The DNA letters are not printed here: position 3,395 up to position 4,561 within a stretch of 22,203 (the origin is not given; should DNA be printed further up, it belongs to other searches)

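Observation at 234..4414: MmeI-like Type IIG RM enzyme translationally coupled to a DprA/Smf-like SLOG-domain protein: candidate two-gene restriction/modification-control module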

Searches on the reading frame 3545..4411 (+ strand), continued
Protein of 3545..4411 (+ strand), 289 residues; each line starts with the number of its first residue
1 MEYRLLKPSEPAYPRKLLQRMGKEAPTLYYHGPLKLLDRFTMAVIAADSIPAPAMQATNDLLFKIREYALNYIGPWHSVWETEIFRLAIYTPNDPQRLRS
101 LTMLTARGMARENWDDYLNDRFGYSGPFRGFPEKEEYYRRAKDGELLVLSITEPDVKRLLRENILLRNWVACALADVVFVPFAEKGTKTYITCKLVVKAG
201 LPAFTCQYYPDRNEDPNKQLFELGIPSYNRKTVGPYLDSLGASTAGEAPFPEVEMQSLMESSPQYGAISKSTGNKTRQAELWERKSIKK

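Call 27: search_solved_structures(query=A1, max_evalue=1, show_alignments=2)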
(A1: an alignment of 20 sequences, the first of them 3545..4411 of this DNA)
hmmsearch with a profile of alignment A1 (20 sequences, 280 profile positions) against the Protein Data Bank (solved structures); distinct sequences matched with E-value up to 1: 6.
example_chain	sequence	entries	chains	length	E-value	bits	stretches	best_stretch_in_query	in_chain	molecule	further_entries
5mll_A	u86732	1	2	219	0.02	16.9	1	161-208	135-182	DNA processing chain A (DprA)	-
4ljr_A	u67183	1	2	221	0.02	16.9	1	161-208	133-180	DNA processing chain A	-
4ljk_A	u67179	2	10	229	0.021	16.8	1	161-208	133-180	DNA processing chain A (DprA)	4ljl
8zva_A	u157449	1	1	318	0.054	15.4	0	3-53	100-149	DNA processing protein DprA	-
9vzo_A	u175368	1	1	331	0.06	15.3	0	3-53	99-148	DprA-like antitoxin protein ShosA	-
3uqz_A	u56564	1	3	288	0.77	11.7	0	147-206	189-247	DNA processing protein DprA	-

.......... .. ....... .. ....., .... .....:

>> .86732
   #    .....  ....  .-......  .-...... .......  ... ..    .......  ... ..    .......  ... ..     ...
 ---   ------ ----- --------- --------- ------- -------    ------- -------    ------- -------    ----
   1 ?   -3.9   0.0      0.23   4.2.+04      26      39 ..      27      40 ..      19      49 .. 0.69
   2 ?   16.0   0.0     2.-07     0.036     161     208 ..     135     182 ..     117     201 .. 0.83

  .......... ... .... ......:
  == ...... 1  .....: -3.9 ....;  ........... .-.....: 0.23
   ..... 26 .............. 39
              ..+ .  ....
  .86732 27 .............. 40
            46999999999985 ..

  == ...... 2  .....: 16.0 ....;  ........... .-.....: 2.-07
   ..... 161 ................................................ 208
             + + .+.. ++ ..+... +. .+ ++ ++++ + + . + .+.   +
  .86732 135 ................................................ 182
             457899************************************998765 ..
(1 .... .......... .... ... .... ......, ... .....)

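Call 29: predict_structure(alignment_id=A1)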
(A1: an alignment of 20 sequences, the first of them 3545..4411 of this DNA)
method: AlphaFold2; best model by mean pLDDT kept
length: 289 residues; sequences in the alignment: 20
mean_pLDDT: 86.1   pTM: 0.82
mean pLDDT of the five models: 86.1, 85.4, 84.3, 83.8, 82.6
residues with pLDDT >= 90: 163; 70-90: 87; 50-70: 14; < 50: 25
segments of 3 or more residues with pLDDT < 50: 256-275, 287-289
pLDDT, mean of each block of 10 residues (from residue 1): 93 97 96 96 92 91 95 88 85 88 91 81 74 84 92 89 96 98 94 98 93 91 96 98 94 59 45 49 51
secondary structure, 60 per line:
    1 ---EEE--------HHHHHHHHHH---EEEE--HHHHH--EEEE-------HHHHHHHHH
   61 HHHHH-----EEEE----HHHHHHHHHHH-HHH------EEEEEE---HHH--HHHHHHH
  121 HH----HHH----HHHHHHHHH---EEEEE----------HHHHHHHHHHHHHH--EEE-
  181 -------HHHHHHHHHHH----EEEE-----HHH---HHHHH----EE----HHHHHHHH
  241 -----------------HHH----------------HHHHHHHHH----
elements in order: E4-6 H15-24 E28-31 H34-38 E41-44 H52-65 E71-74 H79-89 E100-105 H114-122 H134-142 E146-150 H161-174 E177-179 H188-198 E203-206 H218-222 H233-240 H277-285

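Call 31: search_protein_representatives(alignment_id=A1)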
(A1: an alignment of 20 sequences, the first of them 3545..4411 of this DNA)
Query: 20 sequences, 280 profile positions. Proteins with E-value up to 0.001 (for the whole library): 737; up to 1e-10: 155; up to 1e-30: 24. The best 150 are listed.
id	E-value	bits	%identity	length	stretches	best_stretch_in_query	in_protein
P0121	1.3e-95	335.8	-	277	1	1-275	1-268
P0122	1.2e-91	322.7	-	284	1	1-257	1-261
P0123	3.3e-91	321.3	-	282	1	1-248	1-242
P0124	8.1e-90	316.7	-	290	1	1-237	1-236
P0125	2.7e-82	292.1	-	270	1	1-246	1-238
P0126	1.1e-80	286.8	-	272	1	1-272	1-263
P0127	1.2e-79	283.3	-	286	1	1-263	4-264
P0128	1.9e-74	266.3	-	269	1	1-241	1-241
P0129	9.0e-73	260.8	-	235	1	61-263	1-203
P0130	8.3e-67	241.3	-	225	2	117-276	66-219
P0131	2.5e-61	223.3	-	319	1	1-271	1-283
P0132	6.4e-58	212.1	-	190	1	1-137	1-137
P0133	7.3e-58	211.9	-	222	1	42-248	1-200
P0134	2.1e-54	200.6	-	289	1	1-277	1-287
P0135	3.9e-54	199.7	-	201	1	1-126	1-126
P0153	1.2e-20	89.8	-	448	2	6-111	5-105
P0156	4.1e-20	88.1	-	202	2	144-220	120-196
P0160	5.0e-19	84.5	-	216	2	142-225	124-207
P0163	1.5e-18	82.9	-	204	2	6-89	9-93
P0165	2.5e-18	82.2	-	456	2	141-237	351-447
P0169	7.9e-17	77.3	-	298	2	136-237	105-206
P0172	3.5e-16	75.2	-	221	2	142-237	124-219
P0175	9.8e-16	73.7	-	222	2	144-238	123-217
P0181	2.3e-15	72.5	-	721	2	143-231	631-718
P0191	9.4e-15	70.5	-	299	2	4-90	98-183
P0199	2.4e-14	69.2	-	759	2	143-219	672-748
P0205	5.0e-14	68.1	-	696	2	139-220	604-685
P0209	7.8e-14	67.5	-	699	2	142-220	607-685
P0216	3.1e-13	65.5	-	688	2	142-231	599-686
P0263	2.8e-11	59.1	-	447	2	3-89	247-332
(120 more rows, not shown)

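Call 32: search_protein_families(library=pfam, proteins=[P0153, P0165, P0181, P0199, P0205, P0156, P0160, P0169, P0263, P0191], max_evalue=0.01)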
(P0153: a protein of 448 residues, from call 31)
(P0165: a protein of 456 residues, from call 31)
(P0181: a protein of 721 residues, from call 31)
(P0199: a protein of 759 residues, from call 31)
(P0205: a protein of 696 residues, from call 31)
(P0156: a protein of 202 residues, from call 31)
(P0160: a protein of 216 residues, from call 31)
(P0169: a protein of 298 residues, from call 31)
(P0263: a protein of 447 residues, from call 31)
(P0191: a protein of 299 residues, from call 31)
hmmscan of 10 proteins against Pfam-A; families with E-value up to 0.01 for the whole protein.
P0153 (448 aa): 2 families
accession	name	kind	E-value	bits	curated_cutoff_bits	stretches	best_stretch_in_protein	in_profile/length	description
PF02481.21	DNA_processg_A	-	4.1e-12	46.2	29.6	1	4-187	9-193/212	DNA recombination-mediator protein A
PF01797.21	Y1_Tnp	-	2.3e-09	37.8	23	1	352-438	30-121/121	Transposase IS200 like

P0165 (456 aa): 1 family
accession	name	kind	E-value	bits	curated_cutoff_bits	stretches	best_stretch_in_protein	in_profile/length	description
PF02481.21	DNA_processg_A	-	1.5e-13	50.8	29.6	1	243-394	15-165/212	DNA recombination-mediator protein A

P0181 (721 aa): 2 families
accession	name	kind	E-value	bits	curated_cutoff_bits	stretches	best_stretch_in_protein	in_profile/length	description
PF02481.21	DNA_processg_A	-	6.4e-10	39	29.6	1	512-700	4-193/212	DNA recombination-mediator protein A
PF20473.4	MmeI_Mtase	-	0.0017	18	27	1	209-254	7-52/259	MmeI, DNA-methyltransferase domain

P0199 (759 aa): 2 families
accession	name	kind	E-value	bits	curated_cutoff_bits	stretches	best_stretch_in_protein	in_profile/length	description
PF02481.21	DNA_processg_A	-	3.8e-10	39.8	29.6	1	561-741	12-193/212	DNA recombination-mediator protein A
PF07669.17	Eco57I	-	0.0074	16.8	25.3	0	334-499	2-80/171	Eco57I restriction-modification methylase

P0205 (696 aa): 1 family
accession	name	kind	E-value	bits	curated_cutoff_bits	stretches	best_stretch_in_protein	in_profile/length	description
PF02481.21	DNA_processg_A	-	0.0011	18.6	29.6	1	496-677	11-193/212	DNA recombination-mediator protein A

P0156 (202 aa): 1 family
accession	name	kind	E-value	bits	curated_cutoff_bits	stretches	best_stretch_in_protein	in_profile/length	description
PF02481.21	DNA_processg_A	-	1.3e-22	80.5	29.6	1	3-190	7-195/212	DNA recombination-mediator protein A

P0160 (216 aa): 1 family
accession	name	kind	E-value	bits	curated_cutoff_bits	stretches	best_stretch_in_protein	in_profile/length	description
PF02481.21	DNA_processg_A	-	2.5e-10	40.3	29.6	1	10-195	10-194/212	DNA recombination-mediator protein A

P0169 (298 aa): 3 families
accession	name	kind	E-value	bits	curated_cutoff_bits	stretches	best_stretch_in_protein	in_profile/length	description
PF02481.21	DNA_processg_A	-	2e-12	47.2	29.6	1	18-181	26-193/212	DNA recombination-mediator protein A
PF13936.12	HTH_38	-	0.00074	19.6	27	1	248-279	8-39/44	Helix-turn-helix domain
PF08281.18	Sigma70_r4_2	-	0.003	17.6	25.7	1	248-283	13-49/54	Sigma-70, region 4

P0263 (447 aa): 3 families
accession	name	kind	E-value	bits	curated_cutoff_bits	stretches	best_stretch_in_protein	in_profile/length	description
PF02481.21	DNA_processg_A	-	3.4e-11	43.2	29.6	1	248-430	8-193/212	DNA recombination-mediator protein A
PF00249.37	Myb_DNA-binding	-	0.0011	19.5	24.4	1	179-216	3-42/46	Myb-like DNA-binding domain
PF13936.12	HTH_38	-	0.0025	18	27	0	181-209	6-34/44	Helix-turn-helix domain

P0191 (299 aa): 1 family
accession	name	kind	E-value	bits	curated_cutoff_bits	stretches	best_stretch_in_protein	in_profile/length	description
PF02481.21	DNA_processg_A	-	0.00017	21.3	29.6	1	96-276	6-189/212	DNA recombination-mediator protein A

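Call 33: fold_search(model_id=the predicted structure, library=pdb)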
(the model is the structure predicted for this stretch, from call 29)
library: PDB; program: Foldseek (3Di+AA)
matches with E <= 10: 1177; with E <= 0.001: 14
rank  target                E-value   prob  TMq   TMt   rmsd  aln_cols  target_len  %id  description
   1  3uqz_C                5.9e-11  1.00  0.58  0.59   4.3       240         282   18  X-ray structure of DNA processing protein A (DprA) from Streptococcus pneumoniae (released 2012-08-29)
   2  5mll_A                2.4e-10  1.00  0.58  0.75   4.7       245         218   19  Structure of HpDprA at 1.9 Angstroms resolution (released 2017-12-20)
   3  3uqz_B                3.0e-10  1.00  0.58  0.60   4.4       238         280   18  X-ray structure of DNA processing protein A (DprA) from Streptococcus pneumoniae (released 2012-08-29)
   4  3uqz_A                3.4e-10  1.00  0.59  0.60   4.4       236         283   18  X-ray structure of DNA processing protein A (DprA) from Streptococcus pneumoniae (released 2012-08-29)
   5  8zva                  9.7e-10  1.00  0.59  0.56   5.2       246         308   15  structure of ShosA from E.coli APEC O1 (released 2025-04-09)
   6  4ljr_A                1.4e-09  1.00  0.57  0.74   4.7       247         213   19  Structural insights into the unique single-stranded DNA binding mode of DNA processing protein A from Helicobacter pyl (released 2014-01-01)
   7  4ljk_D                1.5e-09  1.00  0.56  0.73   4.6       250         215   20  Structural insights into the unique single-stranded DNA binding mode of DNA processing protein A from Helicobacter pyl (released 2014-01-01)
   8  4ljl_A                1.6e-09  1.00  0.58  0.75   4.7       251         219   19  Structural insights into the unique single-stranded DNA binding mode of DNA processing protein A from Helicobacter pyl (released 2014-01-01)
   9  4ljk_G                1.8e-09  1.00  0.56  0.74   4.6       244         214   19  Structural insights into the unique single-stranded DNA binding mode of DNA processing protein A from Helicobacter pyl (released 2014-01-01)
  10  5mll_B                1.9e-09  1.00  0.58  0.74   4.7       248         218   19  Structure of HpDprA at 1.9 Angstroms resolution (released 2017-12-20)
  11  4ljk_A                1.9e-09  1.00  0.57  0.74   4.7       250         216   19  Structural insights into the unique single-stranded DNA binding mode of DNA processing protein A from Helicobacter pyl (released 2014-01-01)
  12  3maj                  2.6e-09  1.00  0.58  0.49   4.4       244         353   15  Crystal structure of putative DNA processing protein DprA from Rhodopseudomonas palustris CGA009 (released 2010-05-12)
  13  4ljk_B                2.6e-09  1.00  0.57  0.73   4.7       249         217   20  Structural insights into the unique single-stranded DNA binding mode of DNA processing protein A from Helicobacter pyl (released 2014-01-01)
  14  4ljk_F                2.7e-09  1.00  0.56  0.72   4.4       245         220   20  Structural insights into the unique single-stranded DNA binding mode of DNA processing protein A from Helicobacter pyl (released 2014-01-01)
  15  8qa6_A                4.8e-03  0.38  0.18  0.12  12.2       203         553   13  MTHFR + SAM inhibited state (released 2023-11-08)
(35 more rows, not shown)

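Call 35: search_protein_families(library=padloc, proteins=[P0181, P0199, P0205, P0209, P0216, P0165, P0263], max_evalue=0.001)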
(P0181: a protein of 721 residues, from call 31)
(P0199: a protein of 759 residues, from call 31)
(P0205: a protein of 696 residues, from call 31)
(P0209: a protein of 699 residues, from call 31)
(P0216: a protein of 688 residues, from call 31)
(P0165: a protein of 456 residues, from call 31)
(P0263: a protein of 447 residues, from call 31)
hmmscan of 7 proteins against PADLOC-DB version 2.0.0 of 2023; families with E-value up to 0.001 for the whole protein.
P0181 (721 aa): 3 families
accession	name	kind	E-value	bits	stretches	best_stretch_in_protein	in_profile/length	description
PDLC03628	REase_MTase_IIG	-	2.6e-45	152.9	2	194-471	466-756/1100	Type IIG restriction enzyme-methyltransferase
PDLC03927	PsyrA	-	1.1e-17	62.3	1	519-712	98-295/398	-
PDLC03627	REase_MTase_IIG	-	9.7e-05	18.2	1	208-254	393-439/1136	Type IIG restriction enzyme-methyltransferase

P0199 (759 aa): 4 families
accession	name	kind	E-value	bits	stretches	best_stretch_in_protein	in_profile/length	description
PDLC03628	REase_MTase_IIG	-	3.5e-47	159.1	2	212-501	467-757/1100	Type IIG restriction enzyme-methyltransferase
PDLC03927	PsyrA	-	5e-17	60.1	1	563-748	101-290/398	-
PDLC02643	DrmMI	-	1.9e-05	20.7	0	317-449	656-787/1347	DrmMI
PDLC02527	PglX|PglXI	-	0.00026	16.8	1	254-348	305-383/1332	PglX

P0205 (696 aa): 3 families
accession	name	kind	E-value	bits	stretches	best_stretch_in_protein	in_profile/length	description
PDLC03628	REase_MTase_IIG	-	3.1e-26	89.8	1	188-331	463-604/1100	Type IIG restriction enzyme-methyltransferase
PDLC03927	PsyrA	-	7.3e-14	49.7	1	496-672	98-274/398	-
PDLC03599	REase_MTase_IIG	-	1.9e-05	20.7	1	198-253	328-386/959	Type IIG restriction enzyme-methyltransferase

P0209 (699 aa): 2 families
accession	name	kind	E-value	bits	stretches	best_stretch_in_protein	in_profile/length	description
PDLC03927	PsyrA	-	8.5e-20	69.2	1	497-687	99-293/398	-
PDLC03628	REase_MTase_IIG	-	3.7e-17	59.7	1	187-310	474-596/1100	Type IIG restriction enzyme-methyltransferase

P0216 (688 aa): 2 families
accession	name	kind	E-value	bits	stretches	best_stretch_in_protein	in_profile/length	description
PDLC03628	REase_MTase_IIG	-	1.5e-16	57.7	1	182-302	475-593/1100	Type IIG restriction enzyme-methyltransferase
PDLC03927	PsyrA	-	6.4e-16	56.5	1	484-681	96-295/398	-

P0165 (456 aa): 2 families
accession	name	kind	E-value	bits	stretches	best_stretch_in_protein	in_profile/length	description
PDLC03927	PsyrA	-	8.5e-22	75.8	1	243-432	102-293/398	-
PDLC03961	ShosA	-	5.2e-07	27.2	1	208-431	56-274/303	-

P0263 (447 aa): 2 families
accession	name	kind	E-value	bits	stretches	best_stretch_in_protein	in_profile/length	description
PDLC03927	PsyrA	-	4.3e-16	57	1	253-440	100-293/398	-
PDLC03961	ShosA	-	0.00045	17.6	0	244-431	76-266/303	-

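Call 36: find_encoding_contigs(protein=P0199, flank=8000, max_places=4)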
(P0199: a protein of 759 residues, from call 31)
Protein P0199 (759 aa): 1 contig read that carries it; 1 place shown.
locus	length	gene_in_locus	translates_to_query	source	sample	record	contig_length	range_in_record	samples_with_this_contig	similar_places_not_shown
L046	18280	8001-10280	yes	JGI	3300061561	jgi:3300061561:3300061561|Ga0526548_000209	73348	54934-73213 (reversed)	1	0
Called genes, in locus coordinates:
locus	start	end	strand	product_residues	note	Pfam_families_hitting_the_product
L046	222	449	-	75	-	-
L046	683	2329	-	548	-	PF00027:cNMP_binding, PF13450:NAD_binding_8 (faint), PF01946:Thi4 (faint), PF01266:DAO (faint), PF03486:HI0933_like (faint), PF07992:Pyr_redox_2, PF13738:Pyr_redox_3, PF00070:Pyr_redox, +1 more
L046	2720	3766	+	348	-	PF00884:Sulfatase, PF01663:Phosphodiest, PF01676:Metalloenzyme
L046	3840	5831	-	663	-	PF00270:DEAD, PF00271:Helicase_C, PF16124:RecQ_Zn_bind (weak)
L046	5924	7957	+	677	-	PF02687:FtsX, PF12704:MacB_PCD, PF02687:FtsX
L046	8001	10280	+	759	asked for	PF02481:DNA_processg_A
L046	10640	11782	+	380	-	PF00438:S-AdoMet_synt_N, PF02772:S-AdoMet_synt_M, PF02773:S-AdoMet_synt_C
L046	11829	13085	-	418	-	PF01595:CNNM, PF00571:CBS (weak), PF03471:CorC_HlyC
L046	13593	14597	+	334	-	PF03741:TerC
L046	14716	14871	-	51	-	-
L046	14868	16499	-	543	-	PF00209:SNF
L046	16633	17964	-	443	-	PF00375:SDF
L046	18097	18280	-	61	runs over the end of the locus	-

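Call 42: search_dna_similar(query=window:3545-4411:+, collection=plasmids, mode=protein, max_evalue=0.001, max_rows=20)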
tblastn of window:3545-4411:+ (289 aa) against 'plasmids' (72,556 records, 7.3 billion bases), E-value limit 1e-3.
No match.

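Call 77: find_encoding_contigs(protein=P0156, flank=6000, max_places=3)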
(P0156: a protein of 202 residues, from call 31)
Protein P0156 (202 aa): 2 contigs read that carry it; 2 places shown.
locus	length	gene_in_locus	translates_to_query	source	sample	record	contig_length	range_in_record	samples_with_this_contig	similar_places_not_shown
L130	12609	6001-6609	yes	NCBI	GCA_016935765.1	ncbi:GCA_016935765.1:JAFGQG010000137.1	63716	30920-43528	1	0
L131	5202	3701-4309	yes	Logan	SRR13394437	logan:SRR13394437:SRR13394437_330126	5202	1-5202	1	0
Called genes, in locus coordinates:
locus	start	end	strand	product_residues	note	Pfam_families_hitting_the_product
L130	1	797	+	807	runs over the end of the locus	PF17764:PriA_3primeBD, PF00270:DEAD, PF04851:ResIII, PF18319:Zn_ribbon_PriA, PF00271:Helicase_C, PF18074:PriA_C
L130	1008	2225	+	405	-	-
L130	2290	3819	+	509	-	PF18962:Por_Secre_tail (weak)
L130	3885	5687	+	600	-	PF18962:Por_Secre_tail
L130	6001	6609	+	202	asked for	PF02481:DNA_processg_A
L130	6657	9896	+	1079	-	PF02384:N6_Mtase, PF20473:MmeI_Mtase (faint), PF07669:Eco57I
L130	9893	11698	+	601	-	PF02463:SMC_N, PF13175:AAA_15, PF13476:AAA_23, PF13514:AAA_27 (weak), PF13304:AAA_21, PF13175:AAA_15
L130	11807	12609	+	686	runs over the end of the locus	-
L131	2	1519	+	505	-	?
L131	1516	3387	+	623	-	PF18962:Por_Secre_tail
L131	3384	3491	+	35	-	-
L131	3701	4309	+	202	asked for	PF02481:DNA_processg_A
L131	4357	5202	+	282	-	?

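Call 78: find_encoding_contigs(protein=P0172, flank=6000, max_places=3)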
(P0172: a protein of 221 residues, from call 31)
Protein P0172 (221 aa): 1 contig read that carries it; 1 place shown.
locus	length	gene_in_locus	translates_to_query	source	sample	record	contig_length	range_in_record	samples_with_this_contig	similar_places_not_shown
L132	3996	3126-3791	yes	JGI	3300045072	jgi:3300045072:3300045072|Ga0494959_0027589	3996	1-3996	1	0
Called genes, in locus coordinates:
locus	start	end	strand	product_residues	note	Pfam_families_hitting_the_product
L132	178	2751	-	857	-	PF12704:MacB_PCD, PF02687:FtsX, PF12704:MacB_PCD, PF02687:FtsX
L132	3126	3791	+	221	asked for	PF02481:DNA_processg_A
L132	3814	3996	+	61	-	?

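Call 79: find_related_loci(query=A4, collection=viral_contigs, flank=6000)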
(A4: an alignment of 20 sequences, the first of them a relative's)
Query A4 (202 aa) in viral_contigs; peptide patterns used: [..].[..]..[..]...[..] (x = any residue, [..] = any of these).
10 stretches matched a pattern; 4 encode a relative of the query (tblastn E <= 1e-3); 4 distinct loci.
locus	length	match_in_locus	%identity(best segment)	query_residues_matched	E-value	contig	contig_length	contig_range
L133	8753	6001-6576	27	4-195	6e-29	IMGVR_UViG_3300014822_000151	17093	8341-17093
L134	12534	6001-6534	28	23-201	3e-28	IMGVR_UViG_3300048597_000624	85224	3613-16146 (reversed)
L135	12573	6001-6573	27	6-195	1e-20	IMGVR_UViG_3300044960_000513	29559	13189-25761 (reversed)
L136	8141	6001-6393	21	31-164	1e-6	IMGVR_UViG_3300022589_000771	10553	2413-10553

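Call 80: find_related_loci(query=A1, collection=viral_contigs, flank=6000)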
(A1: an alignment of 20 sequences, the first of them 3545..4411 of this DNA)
Query A1 (289 aa) in viral_contigs; peptide patterns used: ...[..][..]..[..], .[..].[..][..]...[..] (x = any residue, [..] = any of these).
14 stretches matched a pattern, but none encodes a relative of the query by tblastn (E <= 1e-3).

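Call 81: find_encoding_contigs(protein=P0160, flank=6000, max_places=2)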
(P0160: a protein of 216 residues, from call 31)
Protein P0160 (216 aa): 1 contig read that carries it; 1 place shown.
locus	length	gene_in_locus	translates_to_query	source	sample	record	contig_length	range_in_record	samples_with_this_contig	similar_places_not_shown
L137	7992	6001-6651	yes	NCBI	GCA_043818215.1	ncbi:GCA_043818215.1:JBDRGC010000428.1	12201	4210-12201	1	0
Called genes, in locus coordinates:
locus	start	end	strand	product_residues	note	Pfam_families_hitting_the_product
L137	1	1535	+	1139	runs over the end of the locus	PF13091:PLDc_2, PF00176:SNF2-rel_dom (weak), PF04851:ResIII (faint), PF00271:Helicase_C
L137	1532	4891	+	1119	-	PF20473:MmeI_Mtase, PF07669:Eco57I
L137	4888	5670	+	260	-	PF12686:DUF3800 (faint)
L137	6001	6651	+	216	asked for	PF02481:DNA_processg_A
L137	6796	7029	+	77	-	-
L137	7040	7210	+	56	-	-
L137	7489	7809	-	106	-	-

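Call 82: find_encoding_contigs(protein=P0163, flank=6000, max_places=2)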
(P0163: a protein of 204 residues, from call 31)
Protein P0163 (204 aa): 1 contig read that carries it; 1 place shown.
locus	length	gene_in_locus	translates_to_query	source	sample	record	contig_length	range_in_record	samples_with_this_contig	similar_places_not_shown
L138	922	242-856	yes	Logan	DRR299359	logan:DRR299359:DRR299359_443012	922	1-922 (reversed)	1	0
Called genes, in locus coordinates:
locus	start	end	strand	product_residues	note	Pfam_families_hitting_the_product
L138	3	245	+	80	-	?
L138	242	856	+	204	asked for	PF02481:DNA_processg_A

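Call 83: find_encoding_contigs(protein=P0175, flank=6000, max_places=2)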
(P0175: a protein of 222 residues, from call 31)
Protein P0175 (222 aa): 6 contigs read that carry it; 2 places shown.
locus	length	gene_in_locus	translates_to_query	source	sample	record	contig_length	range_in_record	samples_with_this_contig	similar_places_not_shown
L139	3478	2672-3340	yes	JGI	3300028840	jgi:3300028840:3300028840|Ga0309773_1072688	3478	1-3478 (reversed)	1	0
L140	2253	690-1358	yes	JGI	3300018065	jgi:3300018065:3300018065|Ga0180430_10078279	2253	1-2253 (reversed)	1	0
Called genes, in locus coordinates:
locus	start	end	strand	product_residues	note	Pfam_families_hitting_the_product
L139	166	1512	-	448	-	PF07992:Pyr_redox_2, PF13738:Pyr_redox_3 (faint), PF01134:GIDA (faint), PF00070:Pyr_redox, PF02852:Pyr_redox_dim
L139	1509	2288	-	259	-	PF05050:Methyltransf_21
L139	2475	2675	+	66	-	PF12844:HTH_19 (weak), PF13560:HTH_31 (weak), PF01381:HTH_3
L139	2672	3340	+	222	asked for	PF02481:DNA_processg_A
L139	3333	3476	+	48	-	?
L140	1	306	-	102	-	?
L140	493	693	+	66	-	PF12844:HTH_19 (weak), PF13560:HTH_31 (weak), PF01381:HTH_3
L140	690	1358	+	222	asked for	PF02481:DNA_processg_A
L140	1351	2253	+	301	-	?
